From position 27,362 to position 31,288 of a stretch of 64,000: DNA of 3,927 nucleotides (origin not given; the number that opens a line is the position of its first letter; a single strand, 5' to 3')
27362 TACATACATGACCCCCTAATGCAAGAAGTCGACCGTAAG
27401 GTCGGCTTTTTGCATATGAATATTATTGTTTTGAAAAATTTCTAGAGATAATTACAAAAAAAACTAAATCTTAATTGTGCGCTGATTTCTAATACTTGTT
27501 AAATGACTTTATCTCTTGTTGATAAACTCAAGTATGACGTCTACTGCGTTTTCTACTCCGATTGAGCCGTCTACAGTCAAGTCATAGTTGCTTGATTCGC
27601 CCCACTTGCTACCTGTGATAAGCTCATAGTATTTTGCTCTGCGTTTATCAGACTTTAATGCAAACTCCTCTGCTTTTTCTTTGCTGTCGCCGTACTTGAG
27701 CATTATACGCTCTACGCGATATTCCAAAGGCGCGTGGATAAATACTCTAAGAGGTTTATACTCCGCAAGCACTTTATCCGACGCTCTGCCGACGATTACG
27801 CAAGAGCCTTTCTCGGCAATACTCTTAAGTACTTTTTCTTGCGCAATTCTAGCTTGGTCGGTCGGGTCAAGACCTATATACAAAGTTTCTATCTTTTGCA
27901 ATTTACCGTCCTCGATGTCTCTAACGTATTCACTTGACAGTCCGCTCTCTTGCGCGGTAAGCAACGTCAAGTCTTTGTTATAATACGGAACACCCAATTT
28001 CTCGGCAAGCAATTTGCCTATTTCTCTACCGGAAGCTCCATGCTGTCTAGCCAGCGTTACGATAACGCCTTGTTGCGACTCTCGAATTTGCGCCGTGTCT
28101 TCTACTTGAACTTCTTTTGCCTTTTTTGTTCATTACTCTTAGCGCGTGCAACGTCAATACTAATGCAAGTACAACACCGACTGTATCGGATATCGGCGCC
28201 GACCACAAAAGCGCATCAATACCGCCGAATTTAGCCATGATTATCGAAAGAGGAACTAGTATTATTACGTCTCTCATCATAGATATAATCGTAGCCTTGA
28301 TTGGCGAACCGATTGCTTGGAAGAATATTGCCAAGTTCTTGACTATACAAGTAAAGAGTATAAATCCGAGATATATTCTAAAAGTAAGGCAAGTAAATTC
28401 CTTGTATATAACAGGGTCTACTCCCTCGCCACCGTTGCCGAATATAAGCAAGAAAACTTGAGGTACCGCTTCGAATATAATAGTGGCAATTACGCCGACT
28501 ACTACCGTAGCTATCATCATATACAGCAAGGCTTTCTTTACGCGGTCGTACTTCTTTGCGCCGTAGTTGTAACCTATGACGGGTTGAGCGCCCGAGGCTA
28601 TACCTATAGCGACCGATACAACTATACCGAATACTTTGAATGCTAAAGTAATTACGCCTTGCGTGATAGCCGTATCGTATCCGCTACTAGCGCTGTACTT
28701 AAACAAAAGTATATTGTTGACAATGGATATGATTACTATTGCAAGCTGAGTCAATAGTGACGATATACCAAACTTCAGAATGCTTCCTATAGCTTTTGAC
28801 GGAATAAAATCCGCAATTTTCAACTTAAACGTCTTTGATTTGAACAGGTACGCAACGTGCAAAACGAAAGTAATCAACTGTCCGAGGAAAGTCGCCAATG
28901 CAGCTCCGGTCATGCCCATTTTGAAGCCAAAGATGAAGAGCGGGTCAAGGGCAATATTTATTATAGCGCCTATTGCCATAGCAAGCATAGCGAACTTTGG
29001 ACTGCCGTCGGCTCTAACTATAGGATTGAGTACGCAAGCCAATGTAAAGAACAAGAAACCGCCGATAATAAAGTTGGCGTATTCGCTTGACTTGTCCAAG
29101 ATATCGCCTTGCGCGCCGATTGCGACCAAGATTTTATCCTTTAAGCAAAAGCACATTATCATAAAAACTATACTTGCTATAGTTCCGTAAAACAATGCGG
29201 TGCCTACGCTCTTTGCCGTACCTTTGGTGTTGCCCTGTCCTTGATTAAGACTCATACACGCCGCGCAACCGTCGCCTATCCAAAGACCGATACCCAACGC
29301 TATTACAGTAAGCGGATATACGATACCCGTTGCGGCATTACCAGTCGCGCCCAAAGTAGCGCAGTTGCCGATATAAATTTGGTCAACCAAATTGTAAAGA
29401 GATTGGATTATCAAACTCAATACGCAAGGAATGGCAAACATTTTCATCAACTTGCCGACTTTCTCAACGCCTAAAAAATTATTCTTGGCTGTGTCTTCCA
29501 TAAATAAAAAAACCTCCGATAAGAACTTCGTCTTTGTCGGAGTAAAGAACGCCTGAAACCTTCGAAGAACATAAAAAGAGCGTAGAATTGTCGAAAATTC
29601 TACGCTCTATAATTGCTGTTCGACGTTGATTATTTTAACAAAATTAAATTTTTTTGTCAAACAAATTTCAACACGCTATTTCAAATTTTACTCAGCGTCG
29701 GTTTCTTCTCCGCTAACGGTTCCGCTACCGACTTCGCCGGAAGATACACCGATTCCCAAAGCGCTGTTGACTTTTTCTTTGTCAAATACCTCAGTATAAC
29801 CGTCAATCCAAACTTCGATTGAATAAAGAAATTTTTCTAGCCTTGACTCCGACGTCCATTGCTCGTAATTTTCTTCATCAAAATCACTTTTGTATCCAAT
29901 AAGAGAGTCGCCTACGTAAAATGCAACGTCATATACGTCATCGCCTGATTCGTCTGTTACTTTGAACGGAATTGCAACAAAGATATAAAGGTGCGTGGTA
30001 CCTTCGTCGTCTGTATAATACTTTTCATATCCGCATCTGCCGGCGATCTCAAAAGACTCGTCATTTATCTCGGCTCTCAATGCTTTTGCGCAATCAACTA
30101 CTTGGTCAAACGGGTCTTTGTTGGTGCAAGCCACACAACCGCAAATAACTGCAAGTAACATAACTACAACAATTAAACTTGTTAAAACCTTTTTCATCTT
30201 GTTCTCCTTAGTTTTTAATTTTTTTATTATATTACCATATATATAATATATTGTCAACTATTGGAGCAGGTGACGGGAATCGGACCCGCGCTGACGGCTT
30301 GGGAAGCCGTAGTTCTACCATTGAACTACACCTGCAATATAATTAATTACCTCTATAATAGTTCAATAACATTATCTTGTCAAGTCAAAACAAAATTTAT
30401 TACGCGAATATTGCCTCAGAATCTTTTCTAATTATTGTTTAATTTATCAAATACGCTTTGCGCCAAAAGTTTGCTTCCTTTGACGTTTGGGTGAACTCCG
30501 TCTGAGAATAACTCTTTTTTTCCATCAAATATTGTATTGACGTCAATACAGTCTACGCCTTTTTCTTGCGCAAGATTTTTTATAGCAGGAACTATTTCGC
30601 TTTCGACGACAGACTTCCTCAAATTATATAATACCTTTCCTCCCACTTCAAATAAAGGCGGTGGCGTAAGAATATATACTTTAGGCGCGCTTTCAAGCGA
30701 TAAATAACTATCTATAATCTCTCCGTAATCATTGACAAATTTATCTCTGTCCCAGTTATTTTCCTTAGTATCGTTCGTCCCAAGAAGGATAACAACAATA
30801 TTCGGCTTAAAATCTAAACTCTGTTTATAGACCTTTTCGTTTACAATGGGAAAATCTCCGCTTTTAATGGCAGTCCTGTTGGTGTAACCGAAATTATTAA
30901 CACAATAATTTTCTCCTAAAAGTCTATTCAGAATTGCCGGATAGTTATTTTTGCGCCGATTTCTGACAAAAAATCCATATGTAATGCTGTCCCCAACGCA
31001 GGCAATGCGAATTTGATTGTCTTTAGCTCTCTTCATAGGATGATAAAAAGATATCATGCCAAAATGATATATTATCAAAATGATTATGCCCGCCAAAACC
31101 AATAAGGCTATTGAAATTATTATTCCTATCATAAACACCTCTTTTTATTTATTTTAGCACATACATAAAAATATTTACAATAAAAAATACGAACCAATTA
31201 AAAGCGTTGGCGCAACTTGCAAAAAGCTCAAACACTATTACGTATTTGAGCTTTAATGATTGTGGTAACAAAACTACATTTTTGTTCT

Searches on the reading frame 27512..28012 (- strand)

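Call 68: search_protein_families(library=pfam, proteins=[window:27512-28012:-])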
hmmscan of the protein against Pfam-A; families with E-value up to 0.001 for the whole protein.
window:27512-28012:- (167 aa): 1 family
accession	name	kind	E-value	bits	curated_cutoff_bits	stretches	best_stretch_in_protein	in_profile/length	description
PF13189.12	Cytidylate_kin2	-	4.1e-36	125.2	28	1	1-149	18-174/176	Cytidylate kinase-like family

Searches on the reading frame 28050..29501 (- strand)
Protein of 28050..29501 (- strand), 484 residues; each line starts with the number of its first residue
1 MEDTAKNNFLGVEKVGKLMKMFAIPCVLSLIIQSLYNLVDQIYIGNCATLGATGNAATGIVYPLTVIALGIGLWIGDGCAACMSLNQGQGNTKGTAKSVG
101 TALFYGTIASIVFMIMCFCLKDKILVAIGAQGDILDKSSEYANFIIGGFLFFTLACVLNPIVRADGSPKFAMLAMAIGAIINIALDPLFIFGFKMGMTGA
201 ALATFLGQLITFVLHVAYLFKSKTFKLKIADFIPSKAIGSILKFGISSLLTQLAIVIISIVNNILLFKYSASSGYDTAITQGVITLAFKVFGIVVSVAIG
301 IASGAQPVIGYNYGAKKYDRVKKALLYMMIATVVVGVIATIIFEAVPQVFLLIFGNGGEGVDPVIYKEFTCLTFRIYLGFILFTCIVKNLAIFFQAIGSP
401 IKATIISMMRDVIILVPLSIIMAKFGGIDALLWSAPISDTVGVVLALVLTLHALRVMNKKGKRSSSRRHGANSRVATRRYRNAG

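Call 38: search_protein_families(library=pfam, proteins=[window:28050-29501:-], max_evalue=0.001)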
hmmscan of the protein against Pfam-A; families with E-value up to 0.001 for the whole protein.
window:28050-29501:- (484 aa): 1 family
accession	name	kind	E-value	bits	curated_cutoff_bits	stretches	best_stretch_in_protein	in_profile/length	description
PF01554.23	MatE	-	2.5e-32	112.3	24.9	2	25-188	1-161/161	MatE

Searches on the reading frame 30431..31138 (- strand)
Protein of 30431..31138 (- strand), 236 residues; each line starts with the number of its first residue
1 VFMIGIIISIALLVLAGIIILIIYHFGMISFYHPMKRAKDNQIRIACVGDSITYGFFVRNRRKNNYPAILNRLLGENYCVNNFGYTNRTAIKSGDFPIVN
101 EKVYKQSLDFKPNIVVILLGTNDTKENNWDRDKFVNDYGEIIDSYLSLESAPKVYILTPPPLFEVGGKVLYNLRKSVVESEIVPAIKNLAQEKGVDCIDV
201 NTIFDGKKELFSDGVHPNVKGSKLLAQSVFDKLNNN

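Call 38: search_protein_families(library=pfam, proteins=[window:30431-31138:-], max_evalue=0.001)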
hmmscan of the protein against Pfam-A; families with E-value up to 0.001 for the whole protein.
window:30431-31138:- (236 aa): 3 families
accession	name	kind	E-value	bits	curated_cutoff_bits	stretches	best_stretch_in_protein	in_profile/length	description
PF13472.12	Lipase_GDSL_2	-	4.9e-26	92.8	32.9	1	47-223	1-177/178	GDSL-like Lipase/Acylhydrolase family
PF00657.28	Lipase_GDSL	-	6.7e-16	59.5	23.6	1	45-228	1-207/208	GDSL-like Lipase/Acylhydrolase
PF04311.20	DUF459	-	8.5e-05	22.4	27.2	0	88-213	36-162/197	Protein of unknown function (DUF459)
